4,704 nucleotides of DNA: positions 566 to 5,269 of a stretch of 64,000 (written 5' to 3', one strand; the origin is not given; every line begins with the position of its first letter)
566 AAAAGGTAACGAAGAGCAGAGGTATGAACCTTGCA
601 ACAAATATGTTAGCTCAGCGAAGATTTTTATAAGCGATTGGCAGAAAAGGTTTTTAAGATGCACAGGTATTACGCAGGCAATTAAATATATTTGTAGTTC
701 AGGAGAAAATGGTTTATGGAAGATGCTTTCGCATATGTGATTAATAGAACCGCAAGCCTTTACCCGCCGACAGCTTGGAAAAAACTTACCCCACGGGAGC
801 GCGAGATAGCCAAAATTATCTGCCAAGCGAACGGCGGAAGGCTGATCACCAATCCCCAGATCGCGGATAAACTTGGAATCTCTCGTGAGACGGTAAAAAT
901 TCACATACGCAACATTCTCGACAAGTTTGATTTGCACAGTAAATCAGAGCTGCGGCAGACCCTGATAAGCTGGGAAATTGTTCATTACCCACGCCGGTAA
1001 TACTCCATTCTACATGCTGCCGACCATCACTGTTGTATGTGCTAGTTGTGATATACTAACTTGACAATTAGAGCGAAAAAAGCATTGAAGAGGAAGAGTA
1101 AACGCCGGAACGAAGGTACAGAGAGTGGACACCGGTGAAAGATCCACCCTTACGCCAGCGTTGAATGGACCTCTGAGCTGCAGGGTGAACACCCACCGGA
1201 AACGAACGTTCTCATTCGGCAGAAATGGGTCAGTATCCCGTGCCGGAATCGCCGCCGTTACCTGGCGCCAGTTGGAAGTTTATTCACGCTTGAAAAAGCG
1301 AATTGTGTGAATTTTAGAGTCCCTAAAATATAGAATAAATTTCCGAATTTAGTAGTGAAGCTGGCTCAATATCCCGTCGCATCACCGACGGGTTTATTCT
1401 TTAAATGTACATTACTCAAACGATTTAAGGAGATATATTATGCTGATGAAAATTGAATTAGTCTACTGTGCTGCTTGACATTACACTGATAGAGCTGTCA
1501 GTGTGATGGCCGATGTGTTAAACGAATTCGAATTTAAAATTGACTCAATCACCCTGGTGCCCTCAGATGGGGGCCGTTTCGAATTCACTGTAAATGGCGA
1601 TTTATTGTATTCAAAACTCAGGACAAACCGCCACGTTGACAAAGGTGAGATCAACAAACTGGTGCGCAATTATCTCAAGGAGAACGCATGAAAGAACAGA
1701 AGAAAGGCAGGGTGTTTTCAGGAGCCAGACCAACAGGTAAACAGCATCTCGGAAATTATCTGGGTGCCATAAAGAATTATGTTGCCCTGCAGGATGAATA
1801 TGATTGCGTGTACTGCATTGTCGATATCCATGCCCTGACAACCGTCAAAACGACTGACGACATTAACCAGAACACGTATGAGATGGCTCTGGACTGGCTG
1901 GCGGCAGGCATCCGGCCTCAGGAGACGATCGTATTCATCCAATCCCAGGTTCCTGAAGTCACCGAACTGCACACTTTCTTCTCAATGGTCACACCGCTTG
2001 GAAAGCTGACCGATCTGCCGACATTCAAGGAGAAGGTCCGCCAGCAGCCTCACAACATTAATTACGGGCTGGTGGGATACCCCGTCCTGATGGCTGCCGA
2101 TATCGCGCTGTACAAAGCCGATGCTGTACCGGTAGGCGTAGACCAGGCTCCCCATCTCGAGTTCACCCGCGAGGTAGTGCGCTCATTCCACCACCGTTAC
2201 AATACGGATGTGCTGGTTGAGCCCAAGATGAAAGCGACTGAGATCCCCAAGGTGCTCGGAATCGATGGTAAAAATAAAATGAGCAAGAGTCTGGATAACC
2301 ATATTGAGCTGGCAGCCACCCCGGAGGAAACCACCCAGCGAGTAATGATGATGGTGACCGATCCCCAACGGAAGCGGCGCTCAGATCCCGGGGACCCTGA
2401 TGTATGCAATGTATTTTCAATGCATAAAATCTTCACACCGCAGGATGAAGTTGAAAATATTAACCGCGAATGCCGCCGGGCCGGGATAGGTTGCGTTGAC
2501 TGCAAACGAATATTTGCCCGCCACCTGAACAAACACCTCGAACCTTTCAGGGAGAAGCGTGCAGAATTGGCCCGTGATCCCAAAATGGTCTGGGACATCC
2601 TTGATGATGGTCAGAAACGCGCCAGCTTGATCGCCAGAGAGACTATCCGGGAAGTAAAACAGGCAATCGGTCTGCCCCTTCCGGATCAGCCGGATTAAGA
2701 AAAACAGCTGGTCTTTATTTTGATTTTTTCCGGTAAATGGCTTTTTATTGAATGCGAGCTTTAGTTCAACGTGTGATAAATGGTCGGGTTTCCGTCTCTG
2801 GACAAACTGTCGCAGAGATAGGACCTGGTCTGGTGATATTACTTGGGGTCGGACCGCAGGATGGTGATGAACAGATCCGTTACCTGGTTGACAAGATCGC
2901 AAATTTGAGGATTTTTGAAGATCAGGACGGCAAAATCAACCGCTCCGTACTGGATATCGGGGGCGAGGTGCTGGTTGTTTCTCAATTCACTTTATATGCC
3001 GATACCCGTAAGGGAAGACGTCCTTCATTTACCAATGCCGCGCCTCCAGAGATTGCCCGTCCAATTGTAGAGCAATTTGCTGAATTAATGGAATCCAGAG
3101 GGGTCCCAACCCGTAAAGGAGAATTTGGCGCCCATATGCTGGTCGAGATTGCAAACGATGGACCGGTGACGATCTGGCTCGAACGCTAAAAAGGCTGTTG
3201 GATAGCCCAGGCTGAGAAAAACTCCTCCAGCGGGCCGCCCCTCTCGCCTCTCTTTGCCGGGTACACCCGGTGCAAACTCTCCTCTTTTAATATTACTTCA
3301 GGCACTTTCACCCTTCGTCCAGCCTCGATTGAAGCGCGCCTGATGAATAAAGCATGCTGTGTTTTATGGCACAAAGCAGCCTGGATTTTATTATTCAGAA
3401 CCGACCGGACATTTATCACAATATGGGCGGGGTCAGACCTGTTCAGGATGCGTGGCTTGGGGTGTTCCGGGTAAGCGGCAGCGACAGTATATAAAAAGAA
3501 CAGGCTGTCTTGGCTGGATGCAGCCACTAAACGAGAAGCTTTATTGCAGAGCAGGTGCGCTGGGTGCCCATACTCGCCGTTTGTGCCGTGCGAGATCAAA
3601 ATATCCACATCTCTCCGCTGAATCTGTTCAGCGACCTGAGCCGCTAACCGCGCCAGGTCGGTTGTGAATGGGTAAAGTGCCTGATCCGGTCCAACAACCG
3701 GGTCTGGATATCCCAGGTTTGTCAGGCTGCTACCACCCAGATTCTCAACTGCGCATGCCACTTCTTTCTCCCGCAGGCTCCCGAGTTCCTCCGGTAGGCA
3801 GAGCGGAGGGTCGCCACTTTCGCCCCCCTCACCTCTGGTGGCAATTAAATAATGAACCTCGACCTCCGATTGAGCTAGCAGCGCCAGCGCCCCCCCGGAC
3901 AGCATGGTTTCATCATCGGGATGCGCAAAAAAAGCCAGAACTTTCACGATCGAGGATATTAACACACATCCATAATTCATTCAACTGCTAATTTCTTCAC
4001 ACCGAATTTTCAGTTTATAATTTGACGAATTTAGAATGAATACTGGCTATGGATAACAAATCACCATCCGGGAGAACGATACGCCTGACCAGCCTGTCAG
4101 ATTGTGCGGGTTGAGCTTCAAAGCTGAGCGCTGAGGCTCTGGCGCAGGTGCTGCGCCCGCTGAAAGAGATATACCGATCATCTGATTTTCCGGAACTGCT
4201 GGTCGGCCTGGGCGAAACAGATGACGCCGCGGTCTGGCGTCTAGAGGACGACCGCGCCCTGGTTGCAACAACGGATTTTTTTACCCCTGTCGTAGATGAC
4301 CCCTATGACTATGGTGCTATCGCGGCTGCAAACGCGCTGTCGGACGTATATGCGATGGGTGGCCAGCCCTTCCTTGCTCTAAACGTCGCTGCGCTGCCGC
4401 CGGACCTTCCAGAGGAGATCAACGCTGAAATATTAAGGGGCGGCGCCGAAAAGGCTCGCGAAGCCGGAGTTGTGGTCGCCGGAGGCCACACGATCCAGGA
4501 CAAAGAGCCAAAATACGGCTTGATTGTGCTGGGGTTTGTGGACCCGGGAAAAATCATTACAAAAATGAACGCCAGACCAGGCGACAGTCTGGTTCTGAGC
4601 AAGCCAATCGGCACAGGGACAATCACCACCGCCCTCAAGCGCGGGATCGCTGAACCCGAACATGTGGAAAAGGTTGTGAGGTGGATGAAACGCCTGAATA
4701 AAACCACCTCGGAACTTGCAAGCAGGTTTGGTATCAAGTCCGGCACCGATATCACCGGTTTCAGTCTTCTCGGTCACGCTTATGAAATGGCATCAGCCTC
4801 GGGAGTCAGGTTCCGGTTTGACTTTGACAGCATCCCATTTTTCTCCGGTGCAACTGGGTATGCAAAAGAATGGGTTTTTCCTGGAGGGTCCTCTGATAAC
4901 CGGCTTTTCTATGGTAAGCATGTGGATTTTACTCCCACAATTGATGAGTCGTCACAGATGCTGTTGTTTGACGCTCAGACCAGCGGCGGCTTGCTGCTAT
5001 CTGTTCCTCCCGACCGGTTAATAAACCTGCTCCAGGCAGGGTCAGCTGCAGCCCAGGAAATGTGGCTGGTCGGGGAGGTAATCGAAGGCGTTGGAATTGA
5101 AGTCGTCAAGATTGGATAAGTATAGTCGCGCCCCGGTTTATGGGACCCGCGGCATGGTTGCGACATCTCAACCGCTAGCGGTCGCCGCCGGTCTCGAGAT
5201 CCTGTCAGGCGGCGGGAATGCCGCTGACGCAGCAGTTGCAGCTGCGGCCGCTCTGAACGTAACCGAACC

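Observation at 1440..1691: Hidden selenoprotein: SelW/Rdx-like gene with in-frame UGA in a CxxU motif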

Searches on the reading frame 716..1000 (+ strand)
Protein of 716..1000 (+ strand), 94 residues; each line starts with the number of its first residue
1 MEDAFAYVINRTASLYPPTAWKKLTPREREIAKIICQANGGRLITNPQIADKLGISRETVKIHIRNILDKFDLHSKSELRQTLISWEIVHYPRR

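Call 47: find_encoding_contigs(protein=window:716-1000:+, flank=10000, max_places=2)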
Protein window:716-1000:+ (94 aa): 23 contigs read that carry it; 2 places shown.
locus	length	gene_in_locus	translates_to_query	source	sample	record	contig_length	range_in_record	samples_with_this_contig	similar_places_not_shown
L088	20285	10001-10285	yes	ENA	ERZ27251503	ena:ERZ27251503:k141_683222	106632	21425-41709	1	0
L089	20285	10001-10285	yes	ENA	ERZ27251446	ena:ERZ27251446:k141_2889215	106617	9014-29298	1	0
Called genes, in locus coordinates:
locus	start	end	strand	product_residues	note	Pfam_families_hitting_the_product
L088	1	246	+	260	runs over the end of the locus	PF03976:PPK2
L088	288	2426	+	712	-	PF13089:PP_kinase_N, PF02503:PP_kinase, PF17941:PP_kinase_C_1, PF13091:PLDc_2 (faint), PF13090:PP_kinase_C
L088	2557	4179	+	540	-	PF05235:CHAD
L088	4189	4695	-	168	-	-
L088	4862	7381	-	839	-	PF17764:PriA_3primeBD, PF00270:DEAD, PF04851:ResIII, PF00271:Helicase_C (weak), PF18074:PriA_C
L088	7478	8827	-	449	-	PF01595:CNNM, PF00571:CBS, PF03471:CorC_HlyC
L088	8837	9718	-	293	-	PF01875:Memo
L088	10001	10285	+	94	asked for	PF04545:Sigma70_r4 (weak), PF00196:GerE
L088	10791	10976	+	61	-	PF10262:Rdx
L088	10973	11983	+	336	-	PF00579:tRNA-synt_1b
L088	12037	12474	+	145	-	PF02580:Tyr_Deacylase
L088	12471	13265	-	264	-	PF02585:PIG-L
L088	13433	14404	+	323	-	PF00586:AIRS, PF02769:AIRS_C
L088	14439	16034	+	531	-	PF01019:G_glu_transpept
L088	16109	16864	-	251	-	PF00149:Metallophos, PF12850:Metallophos_2 (weak)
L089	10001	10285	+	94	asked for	PF04545:Sigma70_r4 (weak), PF00196:GerE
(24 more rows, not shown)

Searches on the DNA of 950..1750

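Call 30: search_rna_families(source=window, start=950, end=1750, threshold=evalue, max_evalue=10, show_alignments=2)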
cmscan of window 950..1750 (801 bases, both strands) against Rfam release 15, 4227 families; matches with E-value up to 10: 2.
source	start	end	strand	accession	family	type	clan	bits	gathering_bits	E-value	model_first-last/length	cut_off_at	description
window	1076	1350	+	RF00230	T-box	Cis-reg; leader;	-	66.4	93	4.2e-14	1-219/219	no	T-box leader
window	968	1003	+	RF01977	HOTAIRM1_3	Gene; lncRNA;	-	11.6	37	4.9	27-59/59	no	HOX antisense intergenic RNA myeloid 1 conserved region 3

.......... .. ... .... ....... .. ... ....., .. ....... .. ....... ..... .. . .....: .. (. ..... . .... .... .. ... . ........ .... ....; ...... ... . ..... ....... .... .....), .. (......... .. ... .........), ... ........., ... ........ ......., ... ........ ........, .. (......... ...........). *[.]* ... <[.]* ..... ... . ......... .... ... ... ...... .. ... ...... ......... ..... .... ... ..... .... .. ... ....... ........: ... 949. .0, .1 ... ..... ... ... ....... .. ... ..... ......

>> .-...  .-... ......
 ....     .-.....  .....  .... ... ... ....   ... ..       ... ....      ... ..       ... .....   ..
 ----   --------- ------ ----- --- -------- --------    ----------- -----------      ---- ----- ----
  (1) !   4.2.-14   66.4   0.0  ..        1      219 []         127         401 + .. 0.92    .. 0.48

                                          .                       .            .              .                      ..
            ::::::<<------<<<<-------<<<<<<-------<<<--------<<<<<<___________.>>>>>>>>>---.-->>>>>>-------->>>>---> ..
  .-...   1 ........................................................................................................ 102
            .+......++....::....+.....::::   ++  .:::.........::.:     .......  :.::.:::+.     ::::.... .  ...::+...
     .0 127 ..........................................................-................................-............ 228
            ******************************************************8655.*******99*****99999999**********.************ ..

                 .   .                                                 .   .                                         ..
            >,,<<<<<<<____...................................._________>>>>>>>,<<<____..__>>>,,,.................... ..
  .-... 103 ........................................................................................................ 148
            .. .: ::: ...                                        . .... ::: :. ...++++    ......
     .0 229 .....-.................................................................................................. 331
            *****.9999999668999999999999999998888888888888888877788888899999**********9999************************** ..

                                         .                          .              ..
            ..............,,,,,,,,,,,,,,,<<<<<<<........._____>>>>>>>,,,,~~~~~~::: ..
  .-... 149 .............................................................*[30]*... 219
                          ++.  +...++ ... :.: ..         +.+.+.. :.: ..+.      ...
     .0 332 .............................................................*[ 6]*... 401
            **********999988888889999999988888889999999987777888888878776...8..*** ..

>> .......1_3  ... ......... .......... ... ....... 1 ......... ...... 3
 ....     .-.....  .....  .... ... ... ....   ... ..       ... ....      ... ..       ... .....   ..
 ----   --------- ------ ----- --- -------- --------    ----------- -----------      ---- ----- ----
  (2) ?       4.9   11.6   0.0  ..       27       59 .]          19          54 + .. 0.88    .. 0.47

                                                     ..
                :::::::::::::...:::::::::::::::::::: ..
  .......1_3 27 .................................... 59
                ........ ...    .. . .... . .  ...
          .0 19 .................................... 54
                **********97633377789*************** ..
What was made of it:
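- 1076..1350 (+): T-box leader, stem I to stem III region. Specifier loop GAA-UGG-A with the Trp codon UGG at 1166-1168. Rfam RF00230 at 66.4 bits, E=4.2e-14, model positions 1-219 of 219, but below the gathering score of 93 (call 30).
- On T-box leader (Rfam RF00230): 66.4 bits against 93, although E=4.2e-14 over model positions 1-219 of 219 (call 30).
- The T-box hit is below Rfam's gathering score (66.4 against 93, call 30). The gene sits in a tRNA-Trp-regulated operon (call 30).
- Tried and rejected: The T-box appeared only with the E-value threshold (call 30).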

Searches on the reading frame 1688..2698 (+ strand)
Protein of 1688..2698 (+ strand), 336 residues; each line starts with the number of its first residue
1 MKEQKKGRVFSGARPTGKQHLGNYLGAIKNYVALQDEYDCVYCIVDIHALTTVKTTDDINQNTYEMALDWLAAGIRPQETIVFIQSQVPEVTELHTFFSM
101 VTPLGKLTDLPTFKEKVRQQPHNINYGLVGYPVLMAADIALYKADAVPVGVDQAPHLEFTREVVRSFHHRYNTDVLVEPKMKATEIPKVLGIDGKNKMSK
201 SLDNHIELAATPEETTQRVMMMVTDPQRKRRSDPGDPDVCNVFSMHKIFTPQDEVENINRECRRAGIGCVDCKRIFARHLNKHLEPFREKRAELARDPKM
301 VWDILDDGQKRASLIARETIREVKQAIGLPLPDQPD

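Call 4: search_protein_families(library=pfam, proteins=[window:1688-2698:+], max_evalue=0.01)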
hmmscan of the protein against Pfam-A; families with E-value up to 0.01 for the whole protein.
window:1688-2698:+ (336 aa): 1 family
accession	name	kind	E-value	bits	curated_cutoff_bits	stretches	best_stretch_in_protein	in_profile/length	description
PF00579.31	tRNA-synt_1b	-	4.8e-64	216.9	21.1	1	3-284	2-291/292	tRNA synthetases class I (W and Y)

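Call 5: search_protein_families(library=ncbifam, proteins=[window:1688-2698:+], max_evalue=0.01)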
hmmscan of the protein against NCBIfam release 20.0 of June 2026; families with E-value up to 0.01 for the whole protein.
window:1688-2698:+ (336 aa): 11 families
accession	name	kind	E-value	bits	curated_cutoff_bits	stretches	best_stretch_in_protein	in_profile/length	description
NF008922.0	PRK12283.1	equivalog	1.6e-107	359.9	572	2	6-173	3-173/400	tryptophan--tRNA ligase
TIGR00233.1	trpS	equivalog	1.9e-89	300.2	176.75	1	6-329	2-328/328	tryptophan--tRNA ligase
NF009207.0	PRK12556.1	equivalog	1.2e-72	244.6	479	1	8-329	5-331/332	tryptophan--tRNA ligase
NF008923.0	PRK12284.1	equivalog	5.5e-65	219.8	597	1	7-329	3-331/431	tryptophan--tRNA ligase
NF008925.0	PRK12285.1-2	equivalog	1.8e-26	93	451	1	2-295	58-354/365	tryptophan--tRNA ligase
NF008927.0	PRK12285.1-4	equivalog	2.9e-24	85.8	478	1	3-295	70-363/385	tryptophan--tRNA ligase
NF008926.0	PRK12285.1-3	equivalog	1.2e-20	73.8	320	2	191-293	312-419/429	tryptophan--tRNA ligase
NF008924.0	PRK12285.1-1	equivalog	2.1e-19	70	644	1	9-294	76-358/381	tryptophan--tRNA ligase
NF008928.0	PRK12285.1-5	equivalog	2.4e-14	52.8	891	2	196-295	407-513/530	tryptophan--tRNA ligase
NF006330.0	PRK08560.1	equivalog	8.1e-12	44.8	220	1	2-220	28-246/342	tyrosine--tRNA ligase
TIGR00234.1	tyrS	equivalog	2.3e-05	23.7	113.8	1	2-228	31-274/406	tyrosine--tRNA ligase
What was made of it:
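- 1688..2698 (+): trpS (tryptophan--tRNA ligase). Its start overlaps the SelW-like stop (ATGA), and it has its own AAGGAG at 1677-1682. TIGR00233 at 300 bits (cutoff 176.75) and PF00579 (calls 4, 5).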

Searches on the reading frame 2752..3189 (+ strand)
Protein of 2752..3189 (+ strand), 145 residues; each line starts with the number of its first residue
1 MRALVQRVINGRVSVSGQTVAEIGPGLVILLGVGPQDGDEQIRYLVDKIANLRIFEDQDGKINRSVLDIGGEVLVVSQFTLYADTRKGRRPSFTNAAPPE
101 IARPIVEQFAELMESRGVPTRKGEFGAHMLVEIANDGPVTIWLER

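Call 4: search_protein_families(library=pfam, proteins=[window:2752-3189:+], max_evalue=0.01)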
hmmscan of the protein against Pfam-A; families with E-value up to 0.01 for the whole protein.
window:2752-3189:+ (145 aa): 1 family
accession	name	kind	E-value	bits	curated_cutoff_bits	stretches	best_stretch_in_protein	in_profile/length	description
PF02580.21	Tyr_Deacylase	-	4.2e-56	189.7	25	1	2-144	1-144/144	D-Tyr-tRNA(Tyr) deacylase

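Call 5: search_protein_families(library=ncbifam, proteins=[window:2752-3189:+], max_evalue=0.01)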
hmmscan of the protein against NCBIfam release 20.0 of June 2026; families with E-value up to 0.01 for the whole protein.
window:2752-3189:+ (145 aa): 1 family
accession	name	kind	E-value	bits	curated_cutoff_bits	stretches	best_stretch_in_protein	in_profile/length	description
TIGR00256.1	TIGR00256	equivalog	1.1e-50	171.9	101.5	1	1-144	1-144/146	D-aminoacyl-tRNA deacylase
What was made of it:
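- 2752..3189 (+): dtd (D-aminoacyl-tRNA deacylase), the third gene of the conserved cluster. TIGR00256 at 171.9 bits (cutoff 101.5) (call 5).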

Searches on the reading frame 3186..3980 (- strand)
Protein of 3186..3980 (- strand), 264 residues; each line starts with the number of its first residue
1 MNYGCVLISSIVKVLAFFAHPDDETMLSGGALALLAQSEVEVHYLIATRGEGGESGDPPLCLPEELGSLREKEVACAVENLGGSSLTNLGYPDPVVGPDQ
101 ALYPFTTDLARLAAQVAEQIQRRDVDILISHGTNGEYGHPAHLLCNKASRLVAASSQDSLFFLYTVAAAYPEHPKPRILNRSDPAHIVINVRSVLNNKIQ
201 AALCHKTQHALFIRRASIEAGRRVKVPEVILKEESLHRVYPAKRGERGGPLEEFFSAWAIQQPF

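Call 4: search_protein_families(library=pfam, proteins=[window:3186-3980:-], max_evalue=0.01)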
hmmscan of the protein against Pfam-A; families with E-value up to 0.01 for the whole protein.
window:3186-3980:- (264 aa): 1 family
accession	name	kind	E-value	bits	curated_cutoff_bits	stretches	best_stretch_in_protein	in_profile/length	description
PF02585.22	PIG-L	-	2.2e-22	80.3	28.2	1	15-150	1-126/129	GlcNAc-PI de-N-acetylase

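Call 5: search_protein_families(library=ncbifam, proteins=[window:3186-3980:-], max_evalue=0.01)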
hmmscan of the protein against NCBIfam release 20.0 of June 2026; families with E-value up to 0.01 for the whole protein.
window:3186-3980:- (264 aa): 4 families
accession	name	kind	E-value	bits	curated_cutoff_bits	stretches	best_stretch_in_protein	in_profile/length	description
TIGR04000.1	thiol_BshB2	equivalog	8.5e-20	71.3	195.25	1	14-231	3-207/217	bacillithiol biosynthesis deacetylase BshB2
TIGR03445.1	mycothiol_MshB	equivalog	3.6e-11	43.5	224.35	1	18-149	4-148/284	N-acetyl-1-D-myo-inositol-2-amino-2-deoxy-alpha-D-glucopyranoside deacetylase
TIGR04001.1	thiol_BshB1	equivalog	1e-09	38.5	182.5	1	12-209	2-179/226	bacillithiol biosynthesis deacetylase BshB1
TIGR03446.1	mycothiol_Mca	equivalog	2.1e-09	37.4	277.15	1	13-153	2-150/283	mycothiol conjugate amidase Mca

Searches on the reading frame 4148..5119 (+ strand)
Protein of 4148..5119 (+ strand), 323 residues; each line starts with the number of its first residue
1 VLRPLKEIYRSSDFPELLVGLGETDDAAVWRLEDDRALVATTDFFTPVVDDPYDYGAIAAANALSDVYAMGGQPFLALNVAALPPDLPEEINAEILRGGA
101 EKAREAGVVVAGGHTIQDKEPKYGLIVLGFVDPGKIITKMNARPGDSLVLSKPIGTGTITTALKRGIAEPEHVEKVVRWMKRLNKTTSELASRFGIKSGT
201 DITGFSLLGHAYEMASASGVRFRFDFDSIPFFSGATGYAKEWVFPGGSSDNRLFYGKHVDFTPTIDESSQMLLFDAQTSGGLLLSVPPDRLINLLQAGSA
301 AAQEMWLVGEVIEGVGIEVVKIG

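Call 4: search_protein_families(library=pfam, proteins=[window:4148-5119:+], max_evalue=0.01)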
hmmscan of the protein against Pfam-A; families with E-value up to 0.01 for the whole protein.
window:4148-5119:+ (323 aa): 2 families
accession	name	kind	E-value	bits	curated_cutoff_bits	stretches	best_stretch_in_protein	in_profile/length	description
PF00586.29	AIRS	-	1.3e-29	103.3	24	1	25-131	2-112/112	AIR synthase related protein, N-terminal domain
PF02769.27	AIRS_C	-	4e-19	69.7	23.1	1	143-320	1-154/156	AIR synthase related protein, C-terminal domain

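Call 5: search_protein_families(library=ncbifam, proteins=[window:4148-5119:+], max_evalue=0.01)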
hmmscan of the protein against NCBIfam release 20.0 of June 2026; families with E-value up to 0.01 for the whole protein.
window:4148-5119:+ (323 aa): 16 families
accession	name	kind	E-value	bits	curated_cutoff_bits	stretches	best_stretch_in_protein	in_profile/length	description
TIGR00476.1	selD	equivalog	4.8e-103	344.6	125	1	11-289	32-309/311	selenide, water dikinase SelD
NF002098.0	PRK00943.1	equivalog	2.1e-95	319.6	299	1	9-314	34-337/347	selenide, water dikinase SelD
NF010705.0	PRK14105.1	equivalog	1.3e-44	152.5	291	1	5-236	30-275/345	selenide, water dikinase SelD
TIGR04369.1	fusion_not_SelD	hypoth_equivalog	6.6e-31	107.2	700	1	23-289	382-684/701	oxidoreductase/SelD-related fusion protein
TIGR01379.1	thiL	equivalog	3e-24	85.6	184.15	1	19-239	19-246/320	thiamine-phosphate kinase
NF004351.0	PRK05731.1-4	equivalog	1.5e-21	76.8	324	1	19-229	33-247/321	thiamine-phosphate kinase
TIGR04049.1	AIR_rel_sll0787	hypoth_equivalog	5.2e-16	58.6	321.3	1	24-234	43-246/318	sll0787 family AIR synthase-like protein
TIGR03267.1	methan_mark_2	hypoth_equivalog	4.8e-15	55.4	365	1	16-231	38-248/323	methanogenesis marker 2 protein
NF004353.0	PRK05731.2-2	equivalog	5.3e-11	42.2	301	1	24-232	19-228/311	thiamine-phosphate kinase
TIGR02124.1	hypE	equivalog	9.3e-11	41.3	251.6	1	20-231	29-245/332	hydrogenase expression/formation protein HypE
NF004354.0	PRK05731.2-3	equivalog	4.8e-06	26.1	204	1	59-157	53-150/273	thiamine-phosphate kinase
NF004350.0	PRK05731.1-1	equivalog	3.3e-05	22.9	441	1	23-162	27-169/325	thiamine-phosphate kinase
TIGR01736.1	FGAM_synth_II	equivalog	0.0001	20.7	525.75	1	15-152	50-193/718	phosphoribosylformylglycinamidine synthase subunit PurL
TIGR04050.1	MSMEG_0567_Cter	hypoth_equivalog_domain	0.00034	20.1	312.2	1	38-246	44-243/296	MSMEG_0567/sll0787 family protein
TIGR00878.1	purM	equivalog_domain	0.0021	17.3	236.35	1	61-173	83-200/332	phosphoribosylformylglycinamidine cyclo-ligase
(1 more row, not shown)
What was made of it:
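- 4049..5119 (+): selD (selenide, water dikinase), Sec form. UGA at 4112-4114; SECIS-like hairpin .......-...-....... at 4141-4157. TIGR00476 at 344.6 bits (call 5).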
